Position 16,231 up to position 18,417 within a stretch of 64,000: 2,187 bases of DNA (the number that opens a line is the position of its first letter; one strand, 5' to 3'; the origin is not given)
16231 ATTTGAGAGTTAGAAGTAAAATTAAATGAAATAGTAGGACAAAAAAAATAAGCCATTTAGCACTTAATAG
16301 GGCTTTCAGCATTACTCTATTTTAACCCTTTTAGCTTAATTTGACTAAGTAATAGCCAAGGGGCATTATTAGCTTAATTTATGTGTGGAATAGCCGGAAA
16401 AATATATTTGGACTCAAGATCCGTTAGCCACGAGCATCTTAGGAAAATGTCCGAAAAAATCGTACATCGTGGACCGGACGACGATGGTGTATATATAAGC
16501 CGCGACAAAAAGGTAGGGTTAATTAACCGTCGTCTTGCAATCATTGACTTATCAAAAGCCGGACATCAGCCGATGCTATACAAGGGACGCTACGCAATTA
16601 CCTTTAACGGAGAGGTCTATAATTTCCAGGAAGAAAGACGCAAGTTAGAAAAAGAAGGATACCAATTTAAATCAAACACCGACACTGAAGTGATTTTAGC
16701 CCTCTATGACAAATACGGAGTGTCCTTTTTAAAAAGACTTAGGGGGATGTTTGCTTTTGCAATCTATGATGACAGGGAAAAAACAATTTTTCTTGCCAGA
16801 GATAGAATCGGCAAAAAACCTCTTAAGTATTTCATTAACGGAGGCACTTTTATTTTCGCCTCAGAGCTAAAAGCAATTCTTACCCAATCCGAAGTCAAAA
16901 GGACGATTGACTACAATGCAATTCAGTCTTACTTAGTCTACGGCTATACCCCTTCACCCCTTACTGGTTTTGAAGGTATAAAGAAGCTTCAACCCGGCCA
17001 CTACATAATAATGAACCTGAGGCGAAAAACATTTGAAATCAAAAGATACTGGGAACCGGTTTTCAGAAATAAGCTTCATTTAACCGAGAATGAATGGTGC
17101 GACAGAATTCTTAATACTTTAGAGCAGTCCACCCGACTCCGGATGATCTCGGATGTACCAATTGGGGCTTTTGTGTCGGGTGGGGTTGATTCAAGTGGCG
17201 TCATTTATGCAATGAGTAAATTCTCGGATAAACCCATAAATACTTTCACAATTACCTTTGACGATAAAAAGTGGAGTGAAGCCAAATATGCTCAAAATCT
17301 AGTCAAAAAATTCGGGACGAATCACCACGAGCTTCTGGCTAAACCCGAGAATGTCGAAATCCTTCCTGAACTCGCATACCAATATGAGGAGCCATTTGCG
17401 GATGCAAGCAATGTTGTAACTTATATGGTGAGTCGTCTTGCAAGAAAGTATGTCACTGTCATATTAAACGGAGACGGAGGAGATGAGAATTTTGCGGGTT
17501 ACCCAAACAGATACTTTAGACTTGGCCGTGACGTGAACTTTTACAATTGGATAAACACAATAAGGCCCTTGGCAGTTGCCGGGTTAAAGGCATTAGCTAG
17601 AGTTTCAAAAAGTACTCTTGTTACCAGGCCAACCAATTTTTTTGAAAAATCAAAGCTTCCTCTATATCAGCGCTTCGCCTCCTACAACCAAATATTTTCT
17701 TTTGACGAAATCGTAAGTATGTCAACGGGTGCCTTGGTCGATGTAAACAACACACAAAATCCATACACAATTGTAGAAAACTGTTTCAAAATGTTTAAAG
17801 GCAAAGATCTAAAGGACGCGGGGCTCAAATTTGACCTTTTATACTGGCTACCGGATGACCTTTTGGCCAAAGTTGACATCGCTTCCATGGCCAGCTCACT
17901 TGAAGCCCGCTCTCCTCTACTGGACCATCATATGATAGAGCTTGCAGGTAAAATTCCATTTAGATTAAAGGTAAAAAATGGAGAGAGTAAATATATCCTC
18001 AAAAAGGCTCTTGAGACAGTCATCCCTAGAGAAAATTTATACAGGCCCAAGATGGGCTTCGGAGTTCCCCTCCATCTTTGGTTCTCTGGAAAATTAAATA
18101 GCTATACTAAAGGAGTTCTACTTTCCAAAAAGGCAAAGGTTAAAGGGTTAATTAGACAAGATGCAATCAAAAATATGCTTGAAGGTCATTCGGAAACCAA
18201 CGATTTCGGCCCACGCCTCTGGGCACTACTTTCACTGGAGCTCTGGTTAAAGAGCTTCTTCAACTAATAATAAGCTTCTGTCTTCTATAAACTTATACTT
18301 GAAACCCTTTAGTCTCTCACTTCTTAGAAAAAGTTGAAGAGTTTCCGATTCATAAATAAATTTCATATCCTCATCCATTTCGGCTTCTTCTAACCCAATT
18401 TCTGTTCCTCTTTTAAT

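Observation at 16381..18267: Two AsnB-family glutamine amidotransferases embedded in the glycan locus (copy 1 on the opposite strand)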

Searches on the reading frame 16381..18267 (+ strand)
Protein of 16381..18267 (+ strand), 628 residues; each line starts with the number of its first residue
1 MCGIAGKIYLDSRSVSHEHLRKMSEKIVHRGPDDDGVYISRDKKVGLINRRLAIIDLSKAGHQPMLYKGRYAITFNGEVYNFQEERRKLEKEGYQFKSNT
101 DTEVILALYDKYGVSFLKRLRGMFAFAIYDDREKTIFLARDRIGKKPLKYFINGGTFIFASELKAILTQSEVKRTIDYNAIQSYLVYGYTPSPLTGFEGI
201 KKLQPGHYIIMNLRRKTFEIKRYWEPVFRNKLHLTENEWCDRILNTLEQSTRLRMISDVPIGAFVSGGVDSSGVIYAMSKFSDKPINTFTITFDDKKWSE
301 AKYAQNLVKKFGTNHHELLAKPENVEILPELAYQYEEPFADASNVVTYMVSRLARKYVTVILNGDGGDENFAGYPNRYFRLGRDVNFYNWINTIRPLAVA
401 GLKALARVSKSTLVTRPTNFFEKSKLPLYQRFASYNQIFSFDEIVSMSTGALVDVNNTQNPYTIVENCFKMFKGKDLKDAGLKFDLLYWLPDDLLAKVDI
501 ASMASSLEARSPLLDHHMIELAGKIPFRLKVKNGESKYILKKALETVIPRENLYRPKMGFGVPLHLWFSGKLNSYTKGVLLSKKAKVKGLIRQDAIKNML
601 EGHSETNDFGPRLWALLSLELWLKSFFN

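Call 4: search_protein_families(library=pfam, proteins=[window:16381-18267:+], max_evalue=0.01)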
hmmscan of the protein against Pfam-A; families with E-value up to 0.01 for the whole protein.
window:16381-18267:+ (628 aa): 5 families
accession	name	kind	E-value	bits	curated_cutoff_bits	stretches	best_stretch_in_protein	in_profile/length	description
PF00733.27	Asn_synthase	-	1.1e-89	302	21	1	244-624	3-354/354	Asparagine synthase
PF13537.11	GATase_7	-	8.7e-45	152.1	25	1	50-167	2-122/123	Glutamine amidotransferase domain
PF13522.11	GATase_6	-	1.2e-42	145.5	27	1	32-162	1-130/130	Glutamine amidotransferase domain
PF12481.13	DUF3700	-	1.1e-05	25.5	27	1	116-170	125-179/228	Aluminium induced protein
PF06508.19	QueC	-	0.0024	17.8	22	1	265-318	6-58/210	Queuosine biosynthesis protein QueC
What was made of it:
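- On WbpS-type uronamide-forming amidotransferases (eps_aminotran_1-related): Pfam GATase_6/7 (call 4).
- Checked: Pfam gives GATase_7/GATase_6 plus Asn_synthase for both, E 1e-89 and 9e-87 (call 4).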

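Call 5: search_protein_families(library=ncbifam, proteins=[window:16381-18267:+], max_evalue=0.01)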
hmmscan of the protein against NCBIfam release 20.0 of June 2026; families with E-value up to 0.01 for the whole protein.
window:16381-18267:+ (628 aa): 10 families
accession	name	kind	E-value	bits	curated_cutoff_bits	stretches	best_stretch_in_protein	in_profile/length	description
TIGR03108.1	eps_aminotran_1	hypoth_equivalog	5e-165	550.7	816.9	1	1-624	1-626/628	XrtA/PEP-CTERM system amidotransferase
TIGR01536.1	asn_synth_AEB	equivalog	1.4e-139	466.5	267.1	1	2-560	1-517/517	asparagine synthase (glutamine-hydrolyzing)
TIGR03104.1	trio_amidotrans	equivalog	9.8e-127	423.6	570.1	2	1-375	1-381/589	N-acetylglutaminylglutamine amidotransferase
NF006949.0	PRK09431.1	equivalog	3.1e-81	273.6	499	3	1-170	1-169/554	asparagine synthase B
NF033535.1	lass_lactam_cya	exception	8.5e-72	242.7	525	2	1-386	1-391/668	lasso peptide isopeptide bond-forming cyclase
NF001484.0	PRK00331.1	subfamily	1.2e-13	50.4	381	1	67-171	91-203/601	isomerizing glutamine--fructose-6-phosphate transaminase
TIGR01135.1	glmS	equivalog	1.2e-12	47.2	418.05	1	67-171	90-202/607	glutamine--fructose-6-phosphate transaminase (isomerizing)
NF033561.1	macrolact_Ik_Al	subfamily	3.3e-10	39.2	300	1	193-372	151-332/561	albusnodin/ikarugamycin family macrolactam cyclase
TIGR01134.1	purF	equivalog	9e-10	38.5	350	1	62-175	84-208/432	amidophosphoribosyltransferase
TIGR00364.1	TIGR00364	equivalog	0.0073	15.9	150.3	0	265-318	5-57/201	7-cyano-7-deazaguanine synthase QueC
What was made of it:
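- Both copies pass the generic TIGR01536 asparagine-synthase model (call 5).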

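Call 8: find_encoding_contigs(protein=window:16381-18267:+, flank=10000, max_places=6)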
Protein window:16381-18267:+ (628 aa): 13 contigs read that carry it; 6 places shown.
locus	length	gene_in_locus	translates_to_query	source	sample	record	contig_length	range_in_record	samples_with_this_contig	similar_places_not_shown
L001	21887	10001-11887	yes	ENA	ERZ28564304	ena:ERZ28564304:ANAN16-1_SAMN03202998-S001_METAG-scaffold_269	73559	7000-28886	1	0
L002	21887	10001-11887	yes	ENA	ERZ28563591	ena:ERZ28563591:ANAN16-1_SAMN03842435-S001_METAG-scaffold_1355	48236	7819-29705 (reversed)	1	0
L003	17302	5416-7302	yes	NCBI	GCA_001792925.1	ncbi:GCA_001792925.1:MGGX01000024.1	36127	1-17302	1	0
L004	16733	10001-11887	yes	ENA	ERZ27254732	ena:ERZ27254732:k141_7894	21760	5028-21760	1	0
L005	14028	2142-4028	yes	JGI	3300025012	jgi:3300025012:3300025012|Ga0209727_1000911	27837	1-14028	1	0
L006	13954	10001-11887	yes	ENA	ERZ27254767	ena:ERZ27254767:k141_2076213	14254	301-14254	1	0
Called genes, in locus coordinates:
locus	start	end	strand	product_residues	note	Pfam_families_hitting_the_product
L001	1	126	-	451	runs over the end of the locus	PF04932:Wzy_C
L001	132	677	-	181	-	-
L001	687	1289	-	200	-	PF25087:GMPPB_C (faint), PF00132:Hexapep, PF14602:Hexapep_2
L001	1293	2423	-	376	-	PF13439:Glyco_transf_4, PF00534:Glycos_transf_1, PF13692:Glyco_trans_1_4, PF20706:GT4-conflict (weak)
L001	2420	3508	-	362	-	PF13439:Glyco_transf_4, PF00534:Glycos_transf_1, PF13692:Glyco_trans_1_4, PF13524:Glyco_trans_1_2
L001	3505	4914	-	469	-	PF13231:PMT_2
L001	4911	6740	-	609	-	PF12979:DUF3863 (weak)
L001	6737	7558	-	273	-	PF00535:Glycos_transf_2, PF10111:Glyco_tranf_2_2, PF13641:Glyco_tranf_2_3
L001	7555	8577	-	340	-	PF13439:Glyco_transf_4 (weak), PF00534:Glycos_transf_1, PF13692:Glyco_trans_1_4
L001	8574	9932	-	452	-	PF13231:PMT_2 (weak)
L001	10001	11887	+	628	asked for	PF13522:GATase_6, PF13537:GATase_7, PF12481:DUF3700 (weak), PF00733:Asn_synthase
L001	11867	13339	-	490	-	PF13231:PMT_2 (weak)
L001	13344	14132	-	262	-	PF01209:Ubie_methyltran, PF05175:MTS (faint), PF07021:MetW, PF13489:Methyltransf_23, PF08241:Methyltransf_11, PF08242:Methyltransf_12, PF13649:Methyltransf_25, PF13847:Methyltransf_31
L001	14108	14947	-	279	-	PF00535:Glycos_transf_2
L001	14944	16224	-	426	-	PF01943:Polysacc_synt, PF13440:Polysacc_synt_3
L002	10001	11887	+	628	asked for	PF13522:GATase_6, PF13537:GATase_7, PF12481:DUF3700 (weak), PF00733:Asn_synthase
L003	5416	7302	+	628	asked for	PF13522:GATase_6, PF13537:GATase_7, PF12481:DUF3700 (weak), PF00733:Asn_synthase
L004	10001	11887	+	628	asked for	PF13522:GATase_6, PF13537:GATase_7, PF12481:DUF3700 (weak), PF00733:Asn_synthase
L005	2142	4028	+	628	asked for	PF13522:GATase_6, PF13537:GATase_7, PF12481:DUF3700 (weak), PF00733:Asn_synthase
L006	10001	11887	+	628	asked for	PF13522:GATase_6, PF13537:GATase_7, PF12481:DUF3700 (weak), PF00733:Asn_synthase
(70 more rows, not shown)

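Call 15: find_homologous_proteins(query=window:16381-18267:+, max_evalue=1e-20)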
Query window:16381-18267:+ (628 aa): 8000 proteins with E <= 1e-20 among 8000 candidates; the best 120 are listed.
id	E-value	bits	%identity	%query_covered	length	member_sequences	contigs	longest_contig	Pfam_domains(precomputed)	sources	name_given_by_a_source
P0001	0.0e+0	1436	100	100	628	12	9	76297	PF12481.14,PF00733.28,PF13522.12,PF13537.12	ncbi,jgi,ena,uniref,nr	ncbi:asparagine synthase (glutamine-hydrolyzing) [Candidatus Woesebacteria bacterium RIFCSPHIGHO2_12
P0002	0.0e+0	1377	96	100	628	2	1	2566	PF00733.28,PF13522.12,PF13537.12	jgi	-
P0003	0.0e+0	1282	87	100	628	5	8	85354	PF12481.14,PF00733.28,PF13522.12,PF13537.12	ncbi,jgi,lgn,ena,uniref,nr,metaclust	ncbi:asparagine synthase (glutamine-hydrolyzing) [Candidatus Woesebacteria bacterium RIFCSPLOWO2_01_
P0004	0.0e+0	1127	77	100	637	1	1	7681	PF00733.28,PF13522.12,PF13537.12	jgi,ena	-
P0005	0.0e+0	1125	77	100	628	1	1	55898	PF00733.28,PF13522.12,PF13537.12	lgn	-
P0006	0.0e+0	1124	75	100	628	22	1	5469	PF00733.28,PF13522.12,PF13537.12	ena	-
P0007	0.0e+0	1120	77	100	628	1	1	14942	PF00733.28,PF13522.12,PF13537.12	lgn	-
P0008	0.0e+0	1110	75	100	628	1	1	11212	PF00733.28,PF13522.12,PF13537.12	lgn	-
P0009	0.0e+0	1096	75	100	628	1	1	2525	PF12481.14,PF00733.28,PF13522.12,PF13537.12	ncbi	-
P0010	0.0e+0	1083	74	100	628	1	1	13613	PF00733.28,PF13522.12,PF13537.12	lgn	-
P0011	0.0e+0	1067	73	100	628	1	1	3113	PF00733.28,PF13522.12,PF13537.12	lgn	-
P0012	0.0e+0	1051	73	100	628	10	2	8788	PF00733.28,PF13522.12,PF13537.12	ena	-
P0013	7.4e-283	958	65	100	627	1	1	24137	PF00733.28,PF13522.12,PF13537.12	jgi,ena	-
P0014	1.2e-278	944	65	100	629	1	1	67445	PF00733.28,PF13522.12,PF13537.12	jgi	jgi:asparagine synthase (glutamine-hydrolysing)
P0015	2.2e-278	943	66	100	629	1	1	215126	PF00733.28,PF13522.12,PF13537.12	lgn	-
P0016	2.0e-277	940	67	100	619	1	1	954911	PF00733.28,PF13522.12,PF13537.12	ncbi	-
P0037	4.0e-273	926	65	100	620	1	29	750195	PF12481.14,PF00733.28,PF13522.12,PF13537.12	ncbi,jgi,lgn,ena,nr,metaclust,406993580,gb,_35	ncbi:MAG: hypothetical protein ACD_13C00144G0036 [uncultured bacterium]|nr:MAG: hypothetical protein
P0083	2.2e-264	897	63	100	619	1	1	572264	PF12481.14,PF00733.28,PF13522.12,PF13537.12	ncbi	-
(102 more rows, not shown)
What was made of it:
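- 16381..18267 (+): Copy 1 (asn1): WbpS-like glutamine-dependent amidotransferase, 'N/I' subtype (L-N-GDGGDE-N-FAGY; KVD-I-ASMA). It is the lone plus-strand gene in a minus-strand Wzx/Wzy-type glycan block. Orthologues are 60-77% identical in more than 100 Microgenomates clusters (call 15).
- Copy 1 is conserved like a core envelope gene (call 15). Copy 1 is strongly conserved (call 15).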

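Call 36: search_dna_similar(query=window:16381-18267:+, collection=plasmids, mode=protein, max_rows=40, max_evalue=1e-30)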
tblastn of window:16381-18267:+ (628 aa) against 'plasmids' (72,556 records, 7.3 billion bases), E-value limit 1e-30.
Records with a match: 420; places in all: 537; records where one place covers at least 80% of the query: 375.
Best place of each record, by identity: <60% 420.
By first word of the organism name: Bacillus 94; Sinorhizobium 85; Streptomyces 52; Azospirillum 32; Rhizobium 13; Shinella 11; Mesorhizobium 11; Ensifer 11; Bradyrhizobium 7; Burkholderia 6; and 67 more.
By predicted mobility (MOB-suite, as given by PLSDB): non-mobilizable 273; mobilizable 89; conjugative 58.
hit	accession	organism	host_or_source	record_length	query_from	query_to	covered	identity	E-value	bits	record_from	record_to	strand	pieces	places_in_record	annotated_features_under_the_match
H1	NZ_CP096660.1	Halorussus limi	cell culture,saline soil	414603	1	576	92%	41.3%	1e-128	425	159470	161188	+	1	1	asnB: asparagine synthase (glutamine-hydrolyzing)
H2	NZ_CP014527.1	Haematospirillum jordaniae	Homo sapiens,Blood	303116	1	603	96%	38.5%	3e-129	427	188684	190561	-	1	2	asnB: asparagine synthase (glutamine-hydrolyzing)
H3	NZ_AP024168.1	Vibrio alfacsensis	-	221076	1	604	96%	36.8%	1e-115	387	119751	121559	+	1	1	XrtA/PEP-CTERM system amidotransferase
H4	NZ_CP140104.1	Vibrio alfacsensis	Scophthalmus maximus,intestinal tract ...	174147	1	604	96%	36.8%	2e-115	387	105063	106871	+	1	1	XrtA/PEP-CTERM system amidotransferase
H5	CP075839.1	Pseudomonas aeruginosa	Homo sapiens,Cell culture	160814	1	603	96%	36.7%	5e-112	377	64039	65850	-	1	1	asnB: asparagine synthase (glutamine-hydrolyzing)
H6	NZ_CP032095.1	Vibrio alfacsensis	Solea senegalensis,whole ...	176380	1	604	96%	36.6%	3e-114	383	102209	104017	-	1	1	XrtA/PEP-CTERM system amidotransferase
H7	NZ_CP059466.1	Priestia megaterium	Prokaryotes,soil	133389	1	604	96%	36.6%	1e-99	340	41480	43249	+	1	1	asnB: asparagine synthase (glutamine-hydrolyzing)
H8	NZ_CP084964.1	Sulfitobacter pontiacus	cell culture,Seawater from the North ...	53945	1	603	96%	36.5%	6e-114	382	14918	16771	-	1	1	asnB: asparagine synthase (glutamine-hydrolyzing)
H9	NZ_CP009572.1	Sphingomonas taxi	Plant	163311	1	580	92%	37.8%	4e-115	385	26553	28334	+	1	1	asnB: asparagine synthase (glutamine-hydrolyzing)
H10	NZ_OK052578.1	Metabacillus dongyingensis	white elm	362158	1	605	96%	36.2%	4e-106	360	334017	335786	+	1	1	asnB: asparagine synthase (glutamine-hydrolyzing)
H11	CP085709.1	Bacillus sp. CMF21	single cell,soil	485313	1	605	96%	36.2%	4e-106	360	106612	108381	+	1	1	asnB: asparagine synthase (glutamine-hydrolyzing)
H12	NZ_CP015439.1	Anoxybacillus amylolyticus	Microbial isolate,soil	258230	1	604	96%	36.3%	1e-100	343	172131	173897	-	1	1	asnB: asparagine synthase (glutamine-hydrolyzing)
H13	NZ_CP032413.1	Paenibacillus lautus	single colony,Tattoo ink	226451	1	603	96%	36.3%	1e-105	358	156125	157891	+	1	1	asnB: asparagine synthase (glutamine-hydrolyzing)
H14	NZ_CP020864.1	Paenibacillus sp. Cedars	Single culture,Alkaline pool submerged ...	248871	1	603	96%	36.3%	1e-105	358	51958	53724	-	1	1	asnB: asparagine synthase (glutamine-hydrolyzing)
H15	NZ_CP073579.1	Photobacterium sp. GJ3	-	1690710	1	573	91%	38.2%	4e-116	389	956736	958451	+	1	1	record has no annotation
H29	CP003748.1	Bacillus cereus FRI-35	-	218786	1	604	96%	35.3%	6e-100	342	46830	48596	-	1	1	asparagine synthase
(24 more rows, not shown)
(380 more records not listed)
